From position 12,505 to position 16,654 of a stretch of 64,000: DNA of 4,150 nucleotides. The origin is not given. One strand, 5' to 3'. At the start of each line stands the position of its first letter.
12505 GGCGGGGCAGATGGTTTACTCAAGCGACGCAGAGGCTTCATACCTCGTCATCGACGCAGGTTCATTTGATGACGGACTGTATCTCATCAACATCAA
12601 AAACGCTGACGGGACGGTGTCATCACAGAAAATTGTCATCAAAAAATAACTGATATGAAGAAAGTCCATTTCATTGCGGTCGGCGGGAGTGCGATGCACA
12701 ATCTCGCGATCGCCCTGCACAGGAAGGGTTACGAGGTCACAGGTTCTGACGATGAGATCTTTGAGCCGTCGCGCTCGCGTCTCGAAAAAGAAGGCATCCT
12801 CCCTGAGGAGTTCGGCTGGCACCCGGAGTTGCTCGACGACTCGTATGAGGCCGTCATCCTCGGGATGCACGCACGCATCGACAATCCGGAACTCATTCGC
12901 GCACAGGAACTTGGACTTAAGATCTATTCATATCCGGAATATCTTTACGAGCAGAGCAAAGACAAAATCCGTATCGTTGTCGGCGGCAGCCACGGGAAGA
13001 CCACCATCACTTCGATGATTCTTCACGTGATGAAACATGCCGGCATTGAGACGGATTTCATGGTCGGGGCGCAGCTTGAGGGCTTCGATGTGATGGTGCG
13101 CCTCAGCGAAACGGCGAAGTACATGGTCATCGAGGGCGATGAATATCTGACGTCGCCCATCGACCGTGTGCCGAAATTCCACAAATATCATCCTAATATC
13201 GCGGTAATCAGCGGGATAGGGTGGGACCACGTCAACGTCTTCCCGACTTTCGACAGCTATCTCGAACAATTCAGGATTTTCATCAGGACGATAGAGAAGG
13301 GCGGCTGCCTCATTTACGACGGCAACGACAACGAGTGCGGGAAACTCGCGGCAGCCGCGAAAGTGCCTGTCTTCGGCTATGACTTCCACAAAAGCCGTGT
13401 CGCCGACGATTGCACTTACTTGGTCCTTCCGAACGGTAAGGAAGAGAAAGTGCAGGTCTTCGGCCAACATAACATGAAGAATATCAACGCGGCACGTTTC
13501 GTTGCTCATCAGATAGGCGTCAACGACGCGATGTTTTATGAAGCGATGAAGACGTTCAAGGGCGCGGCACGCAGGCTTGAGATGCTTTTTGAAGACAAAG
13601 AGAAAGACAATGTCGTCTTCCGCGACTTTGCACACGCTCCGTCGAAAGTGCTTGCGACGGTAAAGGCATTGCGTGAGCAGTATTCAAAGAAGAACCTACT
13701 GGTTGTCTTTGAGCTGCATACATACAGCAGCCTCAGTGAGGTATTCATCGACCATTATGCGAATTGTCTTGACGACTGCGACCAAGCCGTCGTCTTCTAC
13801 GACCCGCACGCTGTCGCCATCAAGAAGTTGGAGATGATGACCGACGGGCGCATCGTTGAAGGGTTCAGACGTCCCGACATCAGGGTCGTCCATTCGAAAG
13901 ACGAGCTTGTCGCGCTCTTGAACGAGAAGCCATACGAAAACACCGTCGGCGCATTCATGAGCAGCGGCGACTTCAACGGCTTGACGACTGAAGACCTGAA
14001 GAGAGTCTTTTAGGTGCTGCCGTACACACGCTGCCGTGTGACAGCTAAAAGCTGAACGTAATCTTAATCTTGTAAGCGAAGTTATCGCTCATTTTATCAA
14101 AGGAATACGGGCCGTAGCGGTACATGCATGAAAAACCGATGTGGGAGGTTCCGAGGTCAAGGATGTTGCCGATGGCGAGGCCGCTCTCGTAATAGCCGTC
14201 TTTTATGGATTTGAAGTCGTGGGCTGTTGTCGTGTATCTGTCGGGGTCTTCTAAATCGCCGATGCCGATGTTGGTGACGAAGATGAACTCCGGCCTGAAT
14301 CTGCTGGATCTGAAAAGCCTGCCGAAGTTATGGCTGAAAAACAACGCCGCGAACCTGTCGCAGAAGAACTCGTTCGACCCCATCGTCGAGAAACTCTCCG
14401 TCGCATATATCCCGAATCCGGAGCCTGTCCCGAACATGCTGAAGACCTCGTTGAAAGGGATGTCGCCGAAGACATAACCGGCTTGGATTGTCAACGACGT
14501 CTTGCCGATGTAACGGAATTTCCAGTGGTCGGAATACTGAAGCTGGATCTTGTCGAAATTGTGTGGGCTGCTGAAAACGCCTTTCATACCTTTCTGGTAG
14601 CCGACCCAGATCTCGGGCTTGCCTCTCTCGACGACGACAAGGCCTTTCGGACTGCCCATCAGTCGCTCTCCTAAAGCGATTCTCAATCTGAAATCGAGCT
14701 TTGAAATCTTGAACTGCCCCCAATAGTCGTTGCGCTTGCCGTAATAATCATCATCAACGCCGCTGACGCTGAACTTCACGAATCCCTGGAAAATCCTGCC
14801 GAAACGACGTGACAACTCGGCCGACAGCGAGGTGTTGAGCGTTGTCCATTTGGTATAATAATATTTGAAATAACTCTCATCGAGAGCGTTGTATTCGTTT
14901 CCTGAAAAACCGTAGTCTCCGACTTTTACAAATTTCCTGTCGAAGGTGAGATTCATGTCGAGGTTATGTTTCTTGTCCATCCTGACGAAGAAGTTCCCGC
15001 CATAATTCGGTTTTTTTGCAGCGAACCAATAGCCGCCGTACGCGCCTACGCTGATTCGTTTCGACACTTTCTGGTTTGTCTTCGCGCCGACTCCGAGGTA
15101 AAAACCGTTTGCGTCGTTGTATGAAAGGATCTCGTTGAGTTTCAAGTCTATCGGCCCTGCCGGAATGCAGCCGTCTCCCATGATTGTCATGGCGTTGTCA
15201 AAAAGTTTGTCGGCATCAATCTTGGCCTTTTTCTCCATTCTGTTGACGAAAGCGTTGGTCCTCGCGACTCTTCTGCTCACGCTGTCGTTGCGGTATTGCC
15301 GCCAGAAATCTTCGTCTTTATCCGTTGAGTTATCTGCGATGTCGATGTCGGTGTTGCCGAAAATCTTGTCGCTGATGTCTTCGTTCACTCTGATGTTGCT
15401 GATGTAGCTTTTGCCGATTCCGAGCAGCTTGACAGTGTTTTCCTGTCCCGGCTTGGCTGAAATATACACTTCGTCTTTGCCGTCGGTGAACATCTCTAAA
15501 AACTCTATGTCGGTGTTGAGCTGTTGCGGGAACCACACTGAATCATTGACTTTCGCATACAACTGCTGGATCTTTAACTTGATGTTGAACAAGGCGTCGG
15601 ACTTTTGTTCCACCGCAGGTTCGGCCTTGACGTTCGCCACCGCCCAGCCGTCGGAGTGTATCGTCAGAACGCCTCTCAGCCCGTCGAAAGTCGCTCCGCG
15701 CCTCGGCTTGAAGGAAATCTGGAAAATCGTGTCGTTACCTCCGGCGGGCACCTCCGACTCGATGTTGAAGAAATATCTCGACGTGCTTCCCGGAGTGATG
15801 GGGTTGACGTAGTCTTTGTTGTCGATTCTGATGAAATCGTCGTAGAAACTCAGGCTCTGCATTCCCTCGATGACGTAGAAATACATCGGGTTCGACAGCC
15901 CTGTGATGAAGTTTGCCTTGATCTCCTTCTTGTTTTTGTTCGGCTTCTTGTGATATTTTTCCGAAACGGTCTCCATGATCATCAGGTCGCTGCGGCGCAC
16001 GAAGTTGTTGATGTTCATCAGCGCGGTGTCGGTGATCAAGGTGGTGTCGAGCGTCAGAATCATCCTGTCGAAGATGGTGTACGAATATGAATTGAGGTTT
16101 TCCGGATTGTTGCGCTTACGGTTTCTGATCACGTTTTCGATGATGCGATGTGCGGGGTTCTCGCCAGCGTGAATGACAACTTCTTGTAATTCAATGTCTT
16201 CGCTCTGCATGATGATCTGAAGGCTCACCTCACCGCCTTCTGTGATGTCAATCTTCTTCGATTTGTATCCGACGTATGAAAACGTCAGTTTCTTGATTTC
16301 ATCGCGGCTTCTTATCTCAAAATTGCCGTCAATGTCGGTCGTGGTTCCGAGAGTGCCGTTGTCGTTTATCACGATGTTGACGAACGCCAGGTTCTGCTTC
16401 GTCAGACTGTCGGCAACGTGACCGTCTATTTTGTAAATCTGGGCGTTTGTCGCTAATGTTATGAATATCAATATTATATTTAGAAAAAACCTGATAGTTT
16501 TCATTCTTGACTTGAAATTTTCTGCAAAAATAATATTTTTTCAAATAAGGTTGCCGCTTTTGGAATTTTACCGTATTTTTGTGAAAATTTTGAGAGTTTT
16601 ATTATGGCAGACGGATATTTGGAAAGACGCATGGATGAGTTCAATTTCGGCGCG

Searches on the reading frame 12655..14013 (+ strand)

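Call 58: search_protein_families(library=pfam, proteins=[window:12655-14013:+], max_evalue=0.001)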
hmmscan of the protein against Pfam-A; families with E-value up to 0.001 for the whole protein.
window:12655-14013:+ (452 aa): 3 families
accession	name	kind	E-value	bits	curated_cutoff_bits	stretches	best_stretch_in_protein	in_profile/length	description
PF08245.18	Mur_ligase_M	-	8e-17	62.3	24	1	109-282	1-198/200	Mur ligase middle domain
PF01225.30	Mur_ligase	-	4.1e-10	40.3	21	1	3-101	1-91/95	Mur ligase family, catalytic domain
PF02875.26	Mur_ligase_C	-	3.1e-07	31.7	28.4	1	306-425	1-114/127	Mur ligase, glutamate ligase domain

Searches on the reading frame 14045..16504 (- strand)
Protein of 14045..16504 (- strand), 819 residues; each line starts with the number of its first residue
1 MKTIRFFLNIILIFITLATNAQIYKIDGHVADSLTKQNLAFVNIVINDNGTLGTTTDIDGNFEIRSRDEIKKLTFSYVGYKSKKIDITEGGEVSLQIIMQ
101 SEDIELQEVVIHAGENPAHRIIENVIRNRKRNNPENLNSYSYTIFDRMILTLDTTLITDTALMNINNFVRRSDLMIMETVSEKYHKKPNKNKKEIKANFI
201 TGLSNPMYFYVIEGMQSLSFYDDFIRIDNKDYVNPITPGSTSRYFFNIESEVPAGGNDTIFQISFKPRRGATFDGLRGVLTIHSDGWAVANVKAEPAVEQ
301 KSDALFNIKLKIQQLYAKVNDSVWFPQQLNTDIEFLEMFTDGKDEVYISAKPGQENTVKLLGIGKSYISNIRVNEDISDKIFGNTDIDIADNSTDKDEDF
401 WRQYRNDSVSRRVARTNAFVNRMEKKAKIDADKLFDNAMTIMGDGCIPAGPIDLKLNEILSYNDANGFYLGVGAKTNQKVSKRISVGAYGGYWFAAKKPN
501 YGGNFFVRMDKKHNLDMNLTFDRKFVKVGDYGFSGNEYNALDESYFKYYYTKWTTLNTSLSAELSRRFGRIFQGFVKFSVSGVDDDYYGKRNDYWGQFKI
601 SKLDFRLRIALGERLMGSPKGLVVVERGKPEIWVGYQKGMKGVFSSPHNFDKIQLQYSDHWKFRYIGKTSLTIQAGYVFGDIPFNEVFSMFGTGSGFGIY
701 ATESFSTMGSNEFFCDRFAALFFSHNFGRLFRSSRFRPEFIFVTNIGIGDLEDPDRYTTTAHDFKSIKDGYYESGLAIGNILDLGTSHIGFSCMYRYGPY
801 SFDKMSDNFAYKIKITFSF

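Call 58: search_protein_families(library=pfam, proteins=[window:14045-16504:-], max_evalue=0.001)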
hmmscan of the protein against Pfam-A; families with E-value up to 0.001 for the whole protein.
window:14045-16504:- (819 aa): 3 families
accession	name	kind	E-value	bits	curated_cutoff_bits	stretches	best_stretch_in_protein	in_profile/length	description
PF18939.6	DUF5686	-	1e-37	130.4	39.2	1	121-677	1-575/669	Family of unknown function (DUF5686)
PF13715.12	CarbopepD_reg_2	-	8.3e-18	64.6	32.2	1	26-111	1-88/88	CarboxypepD_reg-like domain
PF13620.12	CarboxypepD_reg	-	2.4e-07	31.4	32.3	1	26-99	2-81/82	Carboxypeptidase regulatory-like domain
